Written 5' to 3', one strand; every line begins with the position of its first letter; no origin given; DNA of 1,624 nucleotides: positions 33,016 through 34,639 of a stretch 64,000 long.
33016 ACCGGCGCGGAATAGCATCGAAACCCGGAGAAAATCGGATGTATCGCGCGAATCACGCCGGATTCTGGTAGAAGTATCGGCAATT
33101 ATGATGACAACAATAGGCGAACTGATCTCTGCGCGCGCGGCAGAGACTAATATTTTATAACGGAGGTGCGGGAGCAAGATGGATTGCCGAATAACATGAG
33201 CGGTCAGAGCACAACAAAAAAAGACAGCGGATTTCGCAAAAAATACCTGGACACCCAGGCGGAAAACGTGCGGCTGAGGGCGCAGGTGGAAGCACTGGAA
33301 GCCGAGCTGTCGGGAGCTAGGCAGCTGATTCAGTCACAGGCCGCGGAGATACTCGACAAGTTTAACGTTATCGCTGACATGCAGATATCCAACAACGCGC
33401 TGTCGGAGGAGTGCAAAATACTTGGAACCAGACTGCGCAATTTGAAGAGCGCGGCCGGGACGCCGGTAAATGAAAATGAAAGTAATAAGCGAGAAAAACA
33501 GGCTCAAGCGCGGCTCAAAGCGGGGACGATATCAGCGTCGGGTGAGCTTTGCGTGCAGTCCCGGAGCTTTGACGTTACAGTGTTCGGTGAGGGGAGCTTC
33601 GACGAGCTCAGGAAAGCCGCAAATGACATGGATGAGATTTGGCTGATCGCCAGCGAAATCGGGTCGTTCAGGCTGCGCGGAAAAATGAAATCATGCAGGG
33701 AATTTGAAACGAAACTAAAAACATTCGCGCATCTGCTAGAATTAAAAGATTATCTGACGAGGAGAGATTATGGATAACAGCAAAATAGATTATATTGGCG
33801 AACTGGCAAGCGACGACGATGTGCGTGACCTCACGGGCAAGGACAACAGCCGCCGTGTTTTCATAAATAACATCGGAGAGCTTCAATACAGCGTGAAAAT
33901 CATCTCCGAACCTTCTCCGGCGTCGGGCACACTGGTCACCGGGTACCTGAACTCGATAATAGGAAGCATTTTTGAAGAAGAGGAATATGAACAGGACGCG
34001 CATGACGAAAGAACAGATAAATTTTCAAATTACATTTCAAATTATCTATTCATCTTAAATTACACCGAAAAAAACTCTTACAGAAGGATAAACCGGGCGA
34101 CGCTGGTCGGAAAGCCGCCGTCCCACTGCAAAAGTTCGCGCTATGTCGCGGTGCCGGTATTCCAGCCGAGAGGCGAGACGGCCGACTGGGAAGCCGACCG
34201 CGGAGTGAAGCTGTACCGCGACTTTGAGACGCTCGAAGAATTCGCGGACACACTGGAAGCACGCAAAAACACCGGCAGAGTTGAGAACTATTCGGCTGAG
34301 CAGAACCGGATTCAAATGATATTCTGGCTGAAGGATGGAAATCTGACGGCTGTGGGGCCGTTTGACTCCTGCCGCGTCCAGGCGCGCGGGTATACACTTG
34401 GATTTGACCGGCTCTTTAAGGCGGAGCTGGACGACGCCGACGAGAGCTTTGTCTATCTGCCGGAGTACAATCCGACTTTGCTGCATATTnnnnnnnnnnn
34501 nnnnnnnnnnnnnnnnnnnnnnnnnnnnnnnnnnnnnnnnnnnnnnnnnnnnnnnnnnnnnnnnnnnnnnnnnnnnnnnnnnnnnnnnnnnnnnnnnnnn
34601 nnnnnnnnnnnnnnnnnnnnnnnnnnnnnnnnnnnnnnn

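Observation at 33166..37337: Three-gene, translationally coupled McrBC-like operon with a separate coiled-coil subunit: candidate uncharacterised defence or restriction module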

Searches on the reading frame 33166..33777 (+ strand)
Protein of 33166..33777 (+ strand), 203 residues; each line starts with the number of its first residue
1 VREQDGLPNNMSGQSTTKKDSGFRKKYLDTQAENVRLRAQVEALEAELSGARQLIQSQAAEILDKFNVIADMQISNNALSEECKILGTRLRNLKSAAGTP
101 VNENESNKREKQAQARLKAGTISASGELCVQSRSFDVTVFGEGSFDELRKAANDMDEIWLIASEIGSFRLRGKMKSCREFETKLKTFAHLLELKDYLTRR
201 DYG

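Call 3: search_protein_families(library=pfam, proteins=[window:33166-33777:+], max_evalue=1)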
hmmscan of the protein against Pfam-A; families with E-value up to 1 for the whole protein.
window:33166-33777:+ (203 aa): 5 families
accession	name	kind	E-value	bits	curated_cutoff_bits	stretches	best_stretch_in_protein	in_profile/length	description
PF16697.10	Yop-YscD_cpl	-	0.059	14.1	33.2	1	68-122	30-86/94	Inner membrane component of T3SS, cytoplasmic domain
PF15743.10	SPATA1_C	-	0.087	13.1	27.8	1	9-73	29-94/150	Spermatogenesis-associated C-terminus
PF05859.17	Mis12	-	0.2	11.8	25.7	1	23-114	124-214/231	Mis12 protein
PF12761.13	End3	-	0.4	11.3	25.2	1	22-56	5-38/115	Actin cytoskeleton-regulatory complex protein END3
PF04871.18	Uso1_p115_C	-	0.64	10.7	28.4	1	21-89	37-103/121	Uso1 / p115 like vesicle tethering protein, C terminal region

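Call 4: search_protein_families(library=padloc, proteins=[window:33166-33777:+], max_evalue=1)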
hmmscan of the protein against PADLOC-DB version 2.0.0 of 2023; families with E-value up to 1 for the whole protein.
window:33166-33777:+ (203 aa): 0 families

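Call 5: search_protein_families(library=ncbifam, proteins=[window:33166-33777:+], max_evalue=1)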
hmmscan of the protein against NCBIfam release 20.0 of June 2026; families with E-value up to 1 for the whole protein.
window:33166-33777:+ (203 aa): 4 families
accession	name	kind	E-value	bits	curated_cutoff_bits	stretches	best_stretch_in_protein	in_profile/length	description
TIGR04211.1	SH3_and_anchor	equivalog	0.00025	20.7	65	1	33-143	60-170/198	TIGR04211 family SH3 domain-containing protein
TIGR02168.1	SMC_prok_B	equivalog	0.0018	16.1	567.35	1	16-116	740-840/1181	chromosome segregation protein SMC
NF006487.0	PRK08905.1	equivalog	0.057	12.5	281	0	24-57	135-168/290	lysophospholipid acyltransferase family protein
NF010532.0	PRK13922.9-3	equivalog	0.36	9.9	243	1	53-120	44-111/280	rod shape-determining protein MreC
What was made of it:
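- Closest known: LlaI/LlaJI/BsuMI-type three-gene McrBC homologues. Different: No profile hit to LlaJI-type families was found (calls 3, 4, 5).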

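Call 8: search_protein_families(library=phrogs, proteins=[window:33166-33777:+], max_evalue=1)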
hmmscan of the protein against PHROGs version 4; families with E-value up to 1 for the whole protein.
window:33166-33777:+ (203 aa): 2 families
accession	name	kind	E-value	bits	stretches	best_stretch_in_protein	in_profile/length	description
phrog_2619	-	unknown function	0.55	11.4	1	32-113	54-122/124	-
phrog_4341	-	unknown function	0.98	10.4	0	33-63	19-53/157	-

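Call 37: find_homologous_proteins(query=window:33184-33777:+, max_evalue=0.01)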
Query window:33184-33777:+ (197 aa): 1 proteins with E <= 0.01 among 716 candidates.
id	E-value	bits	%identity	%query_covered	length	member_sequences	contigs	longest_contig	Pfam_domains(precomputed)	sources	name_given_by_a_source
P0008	6.5e-121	419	100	100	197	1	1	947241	-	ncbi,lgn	-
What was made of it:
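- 33184..33777 (+): ORF1 (197 aa from TTG 33184; alternative starts GTG 33166 and ATG 33196). It is a truncated homologue of the cassette's upstream 'A' protein (CnuA-like): a coiled-coil of about 75 aa plus a C-terminal alpha/beta-looking domain. The family's N-terminal domain of about 120 aa is absent. The word-index search found no homologue (call 37).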

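Call 82: search_protein_families(library=pfam, alignment_id=A7, max_evalue=1)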
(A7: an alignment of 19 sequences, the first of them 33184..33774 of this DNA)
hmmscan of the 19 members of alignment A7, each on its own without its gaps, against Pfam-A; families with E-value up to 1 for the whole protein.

A. member 1, window:33184-33774:+ (197 aa): 5 families
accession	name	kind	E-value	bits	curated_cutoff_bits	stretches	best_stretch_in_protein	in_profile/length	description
PF16697.10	Yop-YscD_cpl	-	0.055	14.2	33.2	1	62-116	30-86/94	Inner membrane component of T3SS, cytoplasmic domain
PF05859.17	Mis12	-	0.29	11.3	25.7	1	18-108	125-214/231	Mis12 protein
PF12761.13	End3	-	0.37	11.4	25.2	1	16-50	5-38/115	Actin cytoskeleton-regulatory complex protein END3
PF04871.18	Uso1_p115_C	-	0.45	11.2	28.4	1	15-83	37-103/121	Uso1 / p115 like vesicle tethering protein, C terminal region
PF04977.20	DivIC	-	0.86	9.9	28.9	0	18-44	23-49/80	Septum formation initiator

B. families by the number of members that match (of 19 scanned): 90 families (the first 25 are shown)
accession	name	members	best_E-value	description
PF02601.20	Exonuc_VII_L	6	0.0022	Exonuclease VII, large subunit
PF06785.16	UPF0242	6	0.012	Uncharacterised protein family (UPF0242) N-terminus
PF01496.24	V_ATPase_I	5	0.035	V-type ATPase 116kDa subunit family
PF08614.16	ATG16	5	0.058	Autophagy protein 16 (ATG16)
PF11932.13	DUF3450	4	0.016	Protein of unknown function (DUF3450)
PF04102.17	SlyX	3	0.0031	SlyX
PF04977.20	DivIC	3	0.017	Septum formation initiator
PF13851.11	GAS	3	0.019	Growth-arrest specific micro-tubule binding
PF15960.10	DUF4763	3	0.02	Domain of unknown function (DUF4763)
PF07926.17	TPR_MLP1_2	3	0.024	TPR/MLP1/MLP2-like protein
PF25450.1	Rab11-FIP3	2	0.00033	Rab11-FIP3-like domain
PF24319.2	DUF7491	2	0.00091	Coiled-coil region of unknown function (DUF7491)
PF14712.11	Snapin_Pallidin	2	0.0015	Snapin/Pallidin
PF08647.16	BRE1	2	0.0039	BRE1 E3 ubiquitin ligase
PF02183.23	HALZ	2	0.0048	Homeobox associated leucine zipper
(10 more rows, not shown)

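Call 93: list_cluster_members(proteins=[P0008, P0001, P0007, L090:5064-6071:+, L090:6086-8014:+, P0011])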
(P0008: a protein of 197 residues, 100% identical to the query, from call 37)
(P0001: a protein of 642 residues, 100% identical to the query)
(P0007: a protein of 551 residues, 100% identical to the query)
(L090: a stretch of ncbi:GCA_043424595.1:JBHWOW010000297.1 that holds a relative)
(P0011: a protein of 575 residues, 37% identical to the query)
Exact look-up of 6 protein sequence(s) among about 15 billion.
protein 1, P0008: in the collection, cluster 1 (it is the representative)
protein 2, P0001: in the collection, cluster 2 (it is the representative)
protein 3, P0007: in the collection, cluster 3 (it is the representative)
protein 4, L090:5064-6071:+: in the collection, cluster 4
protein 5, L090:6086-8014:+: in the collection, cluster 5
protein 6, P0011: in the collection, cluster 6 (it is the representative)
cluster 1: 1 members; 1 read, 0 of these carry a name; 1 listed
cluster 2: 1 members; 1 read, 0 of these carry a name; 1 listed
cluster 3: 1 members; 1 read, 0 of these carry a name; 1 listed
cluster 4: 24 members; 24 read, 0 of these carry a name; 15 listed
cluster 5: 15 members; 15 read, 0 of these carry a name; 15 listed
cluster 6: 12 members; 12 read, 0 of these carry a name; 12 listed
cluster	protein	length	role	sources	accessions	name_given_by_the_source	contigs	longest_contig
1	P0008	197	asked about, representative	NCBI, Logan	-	-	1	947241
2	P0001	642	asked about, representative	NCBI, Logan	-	-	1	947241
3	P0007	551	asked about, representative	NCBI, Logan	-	-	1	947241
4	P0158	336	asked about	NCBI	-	-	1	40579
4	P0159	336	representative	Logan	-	-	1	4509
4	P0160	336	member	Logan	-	-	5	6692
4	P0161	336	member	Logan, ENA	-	-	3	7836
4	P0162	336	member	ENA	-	-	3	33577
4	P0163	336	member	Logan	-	-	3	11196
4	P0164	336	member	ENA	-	-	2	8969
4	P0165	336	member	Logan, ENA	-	-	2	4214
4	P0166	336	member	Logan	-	-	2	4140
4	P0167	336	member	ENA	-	-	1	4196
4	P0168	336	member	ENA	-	-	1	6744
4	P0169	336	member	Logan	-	-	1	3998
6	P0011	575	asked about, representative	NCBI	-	-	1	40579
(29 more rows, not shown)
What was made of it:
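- The proteins are singletons in 15 billion sequences (call 93).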

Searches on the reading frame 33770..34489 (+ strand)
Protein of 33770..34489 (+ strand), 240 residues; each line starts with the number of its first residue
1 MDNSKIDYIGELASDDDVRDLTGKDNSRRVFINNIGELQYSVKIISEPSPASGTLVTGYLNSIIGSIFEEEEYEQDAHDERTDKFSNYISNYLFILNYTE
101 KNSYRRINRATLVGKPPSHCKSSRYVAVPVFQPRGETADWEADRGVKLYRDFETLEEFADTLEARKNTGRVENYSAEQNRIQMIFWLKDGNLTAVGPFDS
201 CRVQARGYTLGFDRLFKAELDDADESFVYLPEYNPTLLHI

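Call 71: search_solved_structures(query=A5, max_evalue=10, show_alignments=3)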
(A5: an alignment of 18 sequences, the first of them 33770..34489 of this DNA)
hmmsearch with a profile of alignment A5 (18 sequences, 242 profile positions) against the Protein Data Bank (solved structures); distinct sequences matched with E-value up to 10: 0.

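Call 72: search_protein_families(library=pfam, alignment_id=A5, max_evalue=1)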
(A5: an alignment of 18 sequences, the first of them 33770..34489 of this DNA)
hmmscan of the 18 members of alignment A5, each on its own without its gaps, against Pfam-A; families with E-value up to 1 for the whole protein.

A. member 1, window:33770-34489:+ (240 aa): 0 families

B. families by the number of members that match (of 18 scanned): 9 families
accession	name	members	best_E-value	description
PF21490.2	PB2_cap-binding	1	0.013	Polymerase basic protein 2, cap-binding domain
PF24266.1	HTH_HVO_0163_N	1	0.016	HVO_0163, N-terminal HTH domain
PF07206.16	Baculo_LEF-10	1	0.036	Baculovirus late expression factor 10 (LEF-10)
PF24700.1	Vein_beta-barrel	1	0.06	Vein beta-barrel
PF16562.11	HECW_N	1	0.077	N-terminal domain of E3 ubiquitin-protein ligase HECW1 and 2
PF23281.1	DAAF9_N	1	0.099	Dynein axonemal assembly factor 9 N-terminal domain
PF07193.17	DUF1408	1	0.12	Protein of unknown function (DUF1408)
PF06651.16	DUF1163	1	0.18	Protein of unknown function (DUF1163)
PF18033.7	SpuA_C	1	0.19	SpuA C-terminal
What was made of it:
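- On Type I-B CoCoNuT: The N-domain profile (A5) finds nothing in PDB sequences or Pfam (calls 71, 72).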
